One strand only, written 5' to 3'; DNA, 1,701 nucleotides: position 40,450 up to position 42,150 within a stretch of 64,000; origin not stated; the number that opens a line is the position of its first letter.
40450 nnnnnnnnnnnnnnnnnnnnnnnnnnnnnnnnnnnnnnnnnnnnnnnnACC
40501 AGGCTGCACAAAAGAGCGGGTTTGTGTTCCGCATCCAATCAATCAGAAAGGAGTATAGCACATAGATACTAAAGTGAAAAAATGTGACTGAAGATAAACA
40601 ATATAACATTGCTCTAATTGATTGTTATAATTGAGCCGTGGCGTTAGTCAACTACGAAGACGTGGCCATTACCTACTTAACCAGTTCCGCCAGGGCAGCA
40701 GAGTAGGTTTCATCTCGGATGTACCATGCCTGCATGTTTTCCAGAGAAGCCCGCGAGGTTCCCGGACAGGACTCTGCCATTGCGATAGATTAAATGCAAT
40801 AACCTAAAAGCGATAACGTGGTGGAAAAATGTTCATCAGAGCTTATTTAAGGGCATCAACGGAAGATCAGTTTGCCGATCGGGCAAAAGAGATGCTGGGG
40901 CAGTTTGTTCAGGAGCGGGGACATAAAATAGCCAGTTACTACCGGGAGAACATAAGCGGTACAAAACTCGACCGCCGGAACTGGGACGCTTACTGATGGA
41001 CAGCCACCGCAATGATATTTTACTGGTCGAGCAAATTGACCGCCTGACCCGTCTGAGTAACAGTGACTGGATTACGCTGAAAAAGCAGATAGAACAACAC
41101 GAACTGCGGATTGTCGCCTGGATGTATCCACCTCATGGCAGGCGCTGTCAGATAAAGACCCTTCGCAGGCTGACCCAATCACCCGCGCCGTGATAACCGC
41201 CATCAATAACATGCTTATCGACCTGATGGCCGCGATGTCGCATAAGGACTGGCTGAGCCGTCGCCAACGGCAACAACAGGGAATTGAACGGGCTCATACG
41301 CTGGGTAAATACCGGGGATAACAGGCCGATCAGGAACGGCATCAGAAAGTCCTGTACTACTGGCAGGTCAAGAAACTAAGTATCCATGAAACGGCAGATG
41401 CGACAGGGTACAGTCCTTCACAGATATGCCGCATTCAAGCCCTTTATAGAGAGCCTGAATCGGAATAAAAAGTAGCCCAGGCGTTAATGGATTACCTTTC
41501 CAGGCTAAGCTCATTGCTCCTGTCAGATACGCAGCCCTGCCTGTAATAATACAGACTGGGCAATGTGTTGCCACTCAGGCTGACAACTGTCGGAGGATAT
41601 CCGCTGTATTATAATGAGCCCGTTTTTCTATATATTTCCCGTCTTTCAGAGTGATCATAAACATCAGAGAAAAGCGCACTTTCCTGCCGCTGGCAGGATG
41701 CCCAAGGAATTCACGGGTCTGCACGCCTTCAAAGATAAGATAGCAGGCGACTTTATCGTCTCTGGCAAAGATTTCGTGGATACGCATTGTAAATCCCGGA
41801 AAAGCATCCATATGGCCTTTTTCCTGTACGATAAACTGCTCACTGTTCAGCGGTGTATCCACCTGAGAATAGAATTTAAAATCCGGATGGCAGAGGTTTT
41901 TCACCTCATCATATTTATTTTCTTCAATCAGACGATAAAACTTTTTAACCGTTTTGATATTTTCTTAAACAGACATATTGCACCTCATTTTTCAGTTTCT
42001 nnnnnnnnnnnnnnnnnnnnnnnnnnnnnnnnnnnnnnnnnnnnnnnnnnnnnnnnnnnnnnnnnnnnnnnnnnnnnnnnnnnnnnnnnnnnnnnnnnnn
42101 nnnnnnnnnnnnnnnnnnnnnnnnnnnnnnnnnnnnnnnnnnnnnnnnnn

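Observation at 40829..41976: Decayed genes in the cargo island: multiply frameshifted serine recombinase and a SnoaL-like gene with a stop at codon 4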

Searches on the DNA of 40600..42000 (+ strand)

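Call 3: search_dna_similar(query=window:40600-42000:+, collection=plasmids, mode=near, max_rows=30)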
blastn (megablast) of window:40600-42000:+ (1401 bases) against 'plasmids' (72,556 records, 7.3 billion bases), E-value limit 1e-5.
Records with a match: 1237; places in all: 1297; records where one place covers at least 80% of the query: 57.
Best place of each record, by identity: >=99% 89; 95-99% 13; 90-95% 558; 80-90% 576; 60-80% 1.
By first word of the organism name: Escherichia 447; Salmonella 261; Klebsiella 220; Enterobacter 102; Citrobacter 86; Serratia 25; Yersinia 12; Providencia 12; Raoultella 10; Shigella 9; and 19 more.
By predicted mobility (MOB-suite, as given by PLSDB): conjugative 742; non-mobilizable 257; mobilizable 238.
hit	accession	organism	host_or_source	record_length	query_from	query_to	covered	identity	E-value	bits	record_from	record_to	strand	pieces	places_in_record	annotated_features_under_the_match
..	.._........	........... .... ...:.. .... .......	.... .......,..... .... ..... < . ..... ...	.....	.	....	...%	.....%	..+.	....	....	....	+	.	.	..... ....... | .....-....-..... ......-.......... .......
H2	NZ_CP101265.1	Escherichia coli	Homo sapiens,cell culture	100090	1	1401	100%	100.0%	0e+0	2588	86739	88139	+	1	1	ester cyclase | helix-turn-helix domain-containing protein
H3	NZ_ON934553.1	Escherichia coli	-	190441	1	1401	100%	100.0%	0e+0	2588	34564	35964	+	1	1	ester cyclase | helix-turn-helix domain-containing protein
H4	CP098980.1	Escherichia coli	culture,Pooled faeces sample collected ...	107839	1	1401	100%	100.0%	0e+0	2588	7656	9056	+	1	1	ester cyclase | helix-turn-helix domain-containing protein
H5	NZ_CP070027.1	Escherichia coli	Homo sapiens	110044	1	1401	100%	100.0%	0e+0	2588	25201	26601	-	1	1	ester cyclase | helix-turn-helix domain-containing protein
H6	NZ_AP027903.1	Escherichia coli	-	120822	1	1401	100%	100.0%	0e+0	2588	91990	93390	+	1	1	ester cyclase | helix-turn-helix domain-containing protein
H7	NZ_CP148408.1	Escherichia coli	Chicken,single cell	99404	1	1401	100%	100.0%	0e+0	2588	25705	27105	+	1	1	ester cyclase | helix-turn-helix domain-containing protein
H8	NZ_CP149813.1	Escherichia coli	pig,faecal sample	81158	1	1401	100%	100.0%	0e+0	2588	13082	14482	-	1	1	ester cyclase | helix-turn-helix domain-containing protein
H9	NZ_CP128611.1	Escherichia coli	Homo sapiens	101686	1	1401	100%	100.0%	0e+0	2588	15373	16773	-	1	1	ester cyclase | helix-turn-helix domain-containing protein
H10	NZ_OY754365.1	Escherichia coli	hen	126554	1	1401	100%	100.0%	0e+0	2588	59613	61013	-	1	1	ester cyclase | helix-turn-helix domain-containing protein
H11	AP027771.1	Escherichia coli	Homo sapiens,whole organism,feces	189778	1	1401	100%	100.0%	0e+0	2588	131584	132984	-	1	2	hypothetical protein (x4) | AraC family transcriptional regulator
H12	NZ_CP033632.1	Escherichia coli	cell culture,chicken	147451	1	1401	100%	99.9%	0e+0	2582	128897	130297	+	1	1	ester cyclase | helix-turn-helix domain-containing protein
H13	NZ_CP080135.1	Escherichia coli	chicken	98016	1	1401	100%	99.9%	0e+0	2582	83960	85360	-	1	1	ester cyclase | helix-turn-helix domain-containing protein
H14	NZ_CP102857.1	Escherichia coli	Gallus gallus (chicken),mixed ...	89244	1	1401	100%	99.9%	0e+0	2582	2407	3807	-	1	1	ester cyclase | helix-turn-helix domain-containing protein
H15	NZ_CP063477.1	Escherichia coli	chicken meat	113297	1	1401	100%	99.9%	0e+0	2582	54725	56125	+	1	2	ester cyclase | helix-turn-helix domain-containing protein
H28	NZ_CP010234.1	Escherichia coli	-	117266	1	1401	100%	99.8%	0e+0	2569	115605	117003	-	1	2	ester cyclase | recombinase family protein (x2) | helix-turn-helix domain-containing protein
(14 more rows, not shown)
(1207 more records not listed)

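Call 4: search_dna_similar(query=window:40600-42000:+, collection=phages, mode=near, max_rows=20)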
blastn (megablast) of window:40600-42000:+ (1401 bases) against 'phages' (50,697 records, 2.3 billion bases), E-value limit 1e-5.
No match.
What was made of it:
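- Tried and rejected: A megablast of 40600-42000 found nothing (call 4).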

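Call 5: get_annotated_region(hit=H1, flank=6000)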
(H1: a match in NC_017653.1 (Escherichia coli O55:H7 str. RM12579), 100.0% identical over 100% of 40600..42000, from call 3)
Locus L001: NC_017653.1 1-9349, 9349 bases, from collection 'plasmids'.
description: Escherichia coli O55:H7 str. RM12579 plasmid p12579_1, complete sequence
organism: Escherichia coli O55:H7 str. RM12579 (NCBI taxid 1048689)
taxonomy: Bacteria; Pseudomonadota; Gammaproteobacteria; Enterobacterales; Enterobacteriaceae; Escherichia; Escherichia coli; Escherichia coli O55:H7 str. RM12579
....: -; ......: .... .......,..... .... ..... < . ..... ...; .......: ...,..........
typing (MOB-suite, as given by PLSDB): non-mobilizable; replicon IncHI1B
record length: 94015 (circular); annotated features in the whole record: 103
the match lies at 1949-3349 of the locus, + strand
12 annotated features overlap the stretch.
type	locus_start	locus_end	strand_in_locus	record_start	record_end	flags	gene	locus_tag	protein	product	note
CDS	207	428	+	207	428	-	-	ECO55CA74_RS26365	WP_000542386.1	hypothetical protein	-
CDS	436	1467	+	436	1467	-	-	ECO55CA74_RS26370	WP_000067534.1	site-specific integrase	GO:0015074 - DNA integration [Evidence IEA]; GO:0006310 - DNA recombination [Evidence IEA]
CDS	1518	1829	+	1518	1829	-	-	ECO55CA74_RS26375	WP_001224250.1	hypothetical protein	-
CDS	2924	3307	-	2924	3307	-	-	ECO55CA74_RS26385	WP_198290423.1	ester cyclase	GO:0030638 - polyketide metabolic process [Evidence IEA]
CDS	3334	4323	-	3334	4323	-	-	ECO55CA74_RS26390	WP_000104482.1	helix-turn-helix domain-containing protein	GO:0006355 - regulation of DNA-templated transcription [Evidence IEA]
CDS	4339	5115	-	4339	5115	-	-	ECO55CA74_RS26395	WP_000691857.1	MBL fold metallo-hydrolase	-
CDS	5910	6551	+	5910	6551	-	-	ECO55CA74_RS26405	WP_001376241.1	hypothetical protein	-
CDS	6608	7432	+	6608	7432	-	-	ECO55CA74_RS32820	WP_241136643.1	SIR2 family protein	-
CDS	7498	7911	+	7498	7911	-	-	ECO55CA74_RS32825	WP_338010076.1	hypothetical protein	-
CDS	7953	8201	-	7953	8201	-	-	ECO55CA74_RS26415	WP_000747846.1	hypothetical protein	-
CDS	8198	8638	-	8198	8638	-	-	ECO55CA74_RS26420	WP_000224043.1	hypothetical protein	-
CDS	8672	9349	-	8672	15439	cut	-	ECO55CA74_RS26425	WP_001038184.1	N-6 DNA methylase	GO:0006306 - DNA methylation [Evidence IEA]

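Call 6: get_annotated_region(hit=H28, flank=4000)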
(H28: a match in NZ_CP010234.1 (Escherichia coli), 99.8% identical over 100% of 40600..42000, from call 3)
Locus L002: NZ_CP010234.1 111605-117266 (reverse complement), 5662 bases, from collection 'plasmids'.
description: Escherichia coli strain S30 plasmid C, complete sequence
organism: Escherichia coli (NCBI taxid 562)
taxonomy: Bacteria; Pseudomonadota; Gammaproteobacteria; Enterobacterales; Enterobacteriaceae; Escherichia; Escherichia coli
host: -; source: -; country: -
typing (MOB-suite, as given by PLSDB): mobilizable; replicon IncHI1B; relaxase MOBH
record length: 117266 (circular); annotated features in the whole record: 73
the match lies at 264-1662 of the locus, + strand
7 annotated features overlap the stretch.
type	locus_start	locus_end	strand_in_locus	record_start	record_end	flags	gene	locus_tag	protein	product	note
CDS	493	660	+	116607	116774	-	-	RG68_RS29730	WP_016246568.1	recombinase family protein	GO:0006310 - DNA recombination [Evidence IEA]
CDS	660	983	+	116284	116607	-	-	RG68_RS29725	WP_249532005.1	recombinase family protein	-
CDS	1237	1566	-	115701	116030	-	-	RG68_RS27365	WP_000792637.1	ester cyclase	GO:0030638 - polyketide metabolic process [Evidence IEA]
CDS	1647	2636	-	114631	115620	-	-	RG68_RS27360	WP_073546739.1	helix-turn-helix domain-containing protein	GO:0006355 - regulation of DNA-templated transcription [Evidence IEA]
CDS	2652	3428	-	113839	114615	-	-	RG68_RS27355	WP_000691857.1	MBL fold metallo-hydrolase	-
CDS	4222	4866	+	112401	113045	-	-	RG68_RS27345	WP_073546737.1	maturation control protein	-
CDS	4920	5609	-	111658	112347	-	-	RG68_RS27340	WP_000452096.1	EAL domain-containing protein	-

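Call 7: search_dna_similar(query=window:40829-41470:+, collection=plasmids, mode=near, max_rows=40, rows=spread)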
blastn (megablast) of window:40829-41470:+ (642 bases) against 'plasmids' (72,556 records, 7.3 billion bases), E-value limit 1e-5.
Records with a match: 1168; places in all: 1208; records where one place covers at least 80% of the query: 710.
Best place of each record, by identity: >=99% 63; 95-99% 7; 90-95% 548; 80-90% 549; 60-80% 1.
By first word of the organism name: Escherichia 393; Salmonella 260; Klebsiella 213; Enterobacter 101; Citrobacter 86; Serratia 24; Yersinia 12; Providencia 11; Raoultella 9; Edwardsiella 8; and 18 more.
By predicted mobility (MOB-suite, as given by PLSDB): conjugative 730; non-mobilizable 222; mobilizable 216.
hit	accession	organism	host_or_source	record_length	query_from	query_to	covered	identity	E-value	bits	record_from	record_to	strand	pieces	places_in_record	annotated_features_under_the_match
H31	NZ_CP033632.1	Escherichia coli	cell culture,chicken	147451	1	642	100%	100.0%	0e+0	1186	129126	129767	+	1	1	none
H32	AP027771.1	Escherichia coli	Homo sapiens,whole organism,feces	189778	1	642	100%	100.0%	0e+0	1186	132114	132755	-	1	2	hypothetical protein (x3)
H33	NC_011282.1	Klebsiella variicola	-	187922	1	642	100%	90.1%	0e+0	833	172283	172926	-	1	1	recombinase family protein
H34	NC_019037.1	Escherichia coli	-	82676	1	624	97%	90.4%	0e+0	822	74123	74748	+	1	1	recombinase family protein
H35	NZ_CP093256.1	Moellerella wisconsensis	whole organism,Food: Red deer meat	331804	1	615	96%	90.4%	0e+0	811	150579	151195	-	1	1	recombinase family protein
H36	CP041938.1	Klebsiella pneumoniae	Homo sapiens,blood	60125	1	615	96%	90.3%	0e+0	806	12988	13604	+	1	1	resolvase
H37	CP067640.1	Klebsiella pneumoniae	Homo sapiens,wound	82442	1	615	96%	90.3%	0e+0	806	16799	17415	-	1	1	recombinase family protein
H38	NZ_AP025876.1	Enterobacter hormaechei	Homo sapiens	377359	1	615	96%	90.3%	0e+0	806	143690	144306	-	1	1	recombinase family protein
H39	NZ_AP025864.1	Enterobacter hormaechei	Homo sapiens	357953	1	615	96%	90.3%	0e+0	806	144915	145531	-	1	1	recombinase family protein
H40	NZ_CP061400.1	Klebsiella pneumoniae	Homo sapiens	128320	1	615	96%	90.3%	0e+0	806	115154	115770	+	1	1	recombinase family protein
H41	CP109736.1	Enterobacter hormaechei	Homo sapiens,whole organism,swab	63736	1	615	96%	90.3%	0e+0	806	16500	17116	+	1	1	recombinase family protein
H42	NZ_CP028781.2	Klebsiella pneumoniae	Homo sapiens,Culture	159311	1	615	96%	90.1%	0e+0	800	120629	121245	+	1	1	recombinase family protein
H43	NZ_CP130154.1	Raoultella ornithinolytica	cell culture,garbage cans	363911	1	615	96%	90.1%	0e+0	800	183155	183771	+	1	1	recombinase family protein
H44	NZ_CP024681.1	Citrobacter freundii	Homo sapiens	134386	1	615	96%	89.1%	0e+0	767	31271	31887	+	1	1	recombinase family protein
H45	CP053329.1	Salmonella enterica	Isolate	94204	1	620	97%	87.6%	0e+0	721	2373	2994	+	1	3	record has no annotation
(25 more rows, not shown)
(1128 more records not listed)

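Call 8: search_dna_similar(query=window:41560-41990:+, collection=plasmids, mode=distant, max_rows=40, rows=spread)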
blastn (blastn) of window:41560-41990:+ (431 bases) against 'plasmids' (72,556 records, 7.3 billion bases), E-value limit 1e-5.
Records with a match: 102; places in all: 107; records where one place covers at least 80% of the query: 86.
Best place of each record, by identity: >=99% 93; 95-99% 6; 90-95% 1; 80-90% 1; 60-80% 1.
By first word of the organism name: Escherichia 96; Cronobacter 1; Shigella 1; Salmonella 1; Serratia 1; Providencia 1; Pseudoalteromonas 1.
By predicted mobility (MOB-suite, as given by PLSDB): mobilizable 48; non-mobilizable 42; conjugative 12.
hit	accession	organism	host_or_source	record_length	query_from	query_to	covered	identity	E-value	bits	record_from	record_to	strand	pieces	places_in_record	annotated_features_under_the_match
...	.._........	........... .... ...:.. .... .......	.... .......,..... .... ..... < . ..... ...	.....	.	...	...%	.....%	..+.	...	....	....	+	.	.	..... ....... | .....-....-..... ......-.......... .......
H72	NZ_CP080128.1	Escherichia coli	chicken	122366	1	431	100%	100.0%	0e+0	778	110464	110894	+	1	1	ester cyclase | helix-turn-helix domain-containing protein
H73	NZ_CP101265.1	Escherichia coli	Homo sapiens,cell culture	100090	1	431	100%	100.0%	0e+0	778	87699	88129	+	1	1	ester cyclase | helix-turn-helix domain-containing protein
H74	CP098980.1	Escherichia coli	culture,Pooled faeces sample collected ...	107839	1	431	100%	100.0%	0e+0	778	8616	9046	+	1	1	ester cyclase | helix-turn-helix domain-containing protein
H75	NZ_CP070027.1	Escherichia coli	Homo sapiens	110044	1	431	100%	100.0%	0e+0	778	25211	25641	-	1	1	ester cyclase | helix-turn-helix domain-containing protein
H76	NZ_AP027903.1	Escherichia coli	-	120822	1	431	100%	100.0%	0e+0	778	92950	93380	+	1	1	ester cyclase | helix-turn-helix domain-containing protein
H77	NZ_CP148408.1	Escherichia coli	Chicken,single cell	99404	1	431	100%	100.0%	0e+0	778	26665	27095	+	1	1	ester cyclase | helix-turn-helix domain-containing protein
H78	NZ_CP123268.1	Escherichia coli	chicken,individual chicken feces,feces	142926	1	431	100%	100.0%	0e+0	778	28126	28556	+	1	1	ester cyclase | helix-turn-helix domain-containing protein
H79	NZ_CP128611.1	Escherichia coli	Homo sapiens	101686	1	431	100%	100.0%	0e+0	778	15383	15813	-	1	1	ester cyclase | helix-turn-helix domain-containing protein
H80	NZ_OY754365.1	Escherichia coli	hen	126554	1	431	100%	100.0%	0e+0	778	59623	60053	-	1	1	ester cyclase | helix-turn-helix domain-containing protein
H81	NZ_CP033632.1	Escherichia coli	cell culture,chicken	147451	1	431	100%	99.8%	0e+0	774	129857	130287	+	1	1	ester cyclase | helix-turn-helix domain-containing protein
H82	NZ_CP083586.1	Escherichia coli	culture,meat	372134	1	431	100%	99.8%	0e+0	774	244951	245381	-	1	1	ester cyclase | helix-turn-helix domain-containing protein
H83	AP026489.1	Escherichia coli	whole organism,animal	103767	1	431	100%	99.8%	0e+0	774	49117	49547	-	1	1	hypothetical protein | AraC family transcriptional regulator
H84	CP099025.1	Escherichia coli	culture,Pooled faeces sample collected ...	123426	1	431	100%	99.8%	0e+0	774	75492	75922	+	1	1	ester cyclase | helix-turn-helix domain-containing protein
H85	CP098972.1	Escherichia coli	culture,Pooled faeces sample collected ...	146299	1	431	100%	99.8%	0e+0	774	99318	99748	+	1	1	ester cyclase | helix-turn-helix domain-containing protein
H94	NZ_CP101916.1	Escherichia coli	whole organism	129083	1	431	100%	98.4%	0e+0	746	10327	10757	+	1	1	ester cyclase | helix-turn-helix domain-containing protein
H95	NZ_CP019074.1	Escherichia coli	Homo sapiens,Rectal Swab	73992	30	431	93%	99.3%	0e+0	712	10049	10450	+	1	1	ester cyclase | helix-turn-helix domain-containing protein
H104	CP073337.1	Salmonella enterica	Chicken meat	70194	30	427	92%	89.4%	7e-144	517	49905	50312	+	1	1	none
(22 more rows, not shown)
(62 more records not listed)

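Call 9: get_annotated_region(hit=H33, flank=3000)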
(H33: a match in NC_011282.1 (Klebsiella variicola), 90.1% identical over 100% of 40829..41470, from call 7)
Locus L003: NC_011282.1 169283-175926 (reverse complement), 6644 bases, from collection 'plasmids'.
description: Klebsiella variicola plasmid pKP187, complete sequence
organism: Klebsiella variicola (NCBI taxid 244366)
taxonomy: Bacteria; Pseudomonadota; Gammaproteobacteria; Enterobacterales; Enterobacteriaceae; Klebsiella; Klebsiella variicola
host: -; source: -; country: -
typing (MOB-suite, as given by PLSDB): non-mobilizable; replicon IncFIB
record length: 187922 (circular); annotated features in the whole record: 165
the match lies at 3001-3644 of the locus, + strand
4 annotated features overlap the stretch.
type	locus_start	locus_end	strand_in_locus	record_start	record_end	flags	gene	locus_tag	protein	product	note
CDS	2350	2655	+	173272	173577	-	-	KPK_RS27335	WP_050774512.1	DUF596 domain-containing protein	-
CDS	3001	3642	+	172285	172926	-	-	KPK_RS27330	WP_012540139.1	recombinase family protein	-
CDS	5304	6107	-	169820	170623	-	-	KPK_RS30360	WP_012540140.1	hypothetical protein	-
CDS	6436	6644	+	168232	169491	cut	-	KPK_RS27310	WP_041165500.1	hypothetical protein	-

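Call 10: get_annotated_region(hit=H94, flank=3000)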
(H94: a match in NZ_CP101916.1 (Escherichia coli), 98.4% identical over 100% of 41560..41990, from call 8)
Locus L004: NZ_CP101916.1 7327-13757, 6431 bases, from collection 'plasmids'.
description: Escherichia coli strain Evo1 plasmid pEcFELIX705.1, complete sequence
organism: Escherichia coli (NCBI taxid 562)
taxonomy: Bacteria; Pseudomonadota; Gammaproteobacteria; Enterobacterales; Enterobacteriaceae; Escherichia; Escherichia coli
host: -; source: whole organism; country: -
typing (MOB-suite, as given by PLSDB): conjugative; replicon IncFIA,IncFII,IncN,IncN,IncR,IncX1; relaxase MOBP,MOBQ; mating-pair formation MPF_T
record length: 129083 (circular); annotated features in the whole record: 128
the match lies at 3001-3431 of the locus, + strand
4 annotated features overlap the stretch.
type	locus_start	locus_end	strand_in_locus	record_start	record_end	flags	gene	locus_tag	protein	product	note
CDS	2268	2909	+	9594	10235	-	-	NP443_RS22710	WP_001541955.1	recombinase family protein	-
CDS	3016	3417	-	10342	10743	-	-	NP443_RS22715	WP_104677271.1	ester cyclase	GO:0030638 - polyketide metabolic process [Evidence IEA]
CDS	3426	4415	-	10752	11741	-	-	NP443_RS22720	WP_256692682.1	helix-turn-helix domain-containing protein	GO:0006355 - regulation of DNA-templated transcription [Evidence IEA]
CDS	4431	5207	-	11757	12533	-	-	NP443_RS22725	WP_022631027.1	MBL fold metallo-hydrolase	-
